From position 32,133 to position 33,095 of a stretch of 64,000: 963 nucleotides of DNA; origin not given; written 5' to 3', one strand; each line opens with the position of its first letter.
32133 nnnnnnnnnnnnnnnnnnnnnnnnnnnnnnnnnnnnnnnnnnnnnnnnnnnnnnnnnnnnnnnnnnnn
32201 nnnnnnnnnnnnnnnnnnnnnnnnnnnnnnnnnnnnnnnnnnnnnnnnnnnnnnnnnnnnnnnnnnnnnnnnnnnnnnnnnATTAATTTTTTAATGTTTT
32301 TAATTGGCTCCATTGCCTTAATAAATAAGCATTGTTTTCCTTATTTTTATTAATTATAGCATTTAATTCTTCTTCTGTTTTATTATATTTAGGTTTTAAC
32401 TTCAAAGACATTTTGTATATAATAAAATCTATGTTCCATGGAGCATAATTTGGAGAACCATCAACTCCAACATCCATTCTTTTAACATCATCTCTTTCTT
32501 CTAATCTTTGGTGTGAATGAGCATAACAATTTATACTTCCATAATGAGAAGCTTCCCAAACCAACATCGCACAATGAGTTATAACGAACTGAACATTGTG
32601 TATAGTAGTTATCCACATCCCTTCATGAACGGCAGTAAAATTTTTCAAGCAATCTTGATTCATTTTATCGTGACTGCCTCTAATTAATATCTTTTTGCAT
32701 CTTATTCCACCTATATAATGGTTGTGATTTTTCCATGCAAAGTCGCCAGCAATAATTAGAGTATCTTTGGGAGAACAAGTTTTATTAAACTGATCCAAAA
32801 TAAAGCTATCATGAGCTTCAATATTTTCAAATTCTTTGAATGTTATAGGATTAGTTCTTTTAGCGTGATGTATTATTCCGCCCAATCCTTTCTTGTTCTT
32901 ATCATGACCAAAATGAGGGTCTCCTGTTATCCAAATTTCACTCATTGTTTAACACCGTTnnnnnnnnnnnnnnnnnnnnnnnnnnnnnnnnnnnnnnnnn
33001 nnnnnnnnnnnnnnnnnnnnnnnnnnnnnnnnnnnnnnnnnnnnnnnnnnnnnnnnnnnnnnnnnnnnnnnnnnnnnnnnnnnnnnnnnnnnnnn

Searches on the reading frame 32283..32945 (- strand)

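Call 33: search_protein_families(library=phrogs, proteins=[window:32283-32945:-], max_evalue=0.001)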
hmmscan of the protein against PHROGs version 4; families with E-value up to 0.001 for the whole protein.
window:32283-32945:- (220 aa): 1 family
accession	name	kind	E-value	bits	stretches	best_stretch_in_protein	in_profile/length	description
phrog_547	-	other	1.6e-31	110.3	1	1-200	28-221/245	phosphoesterase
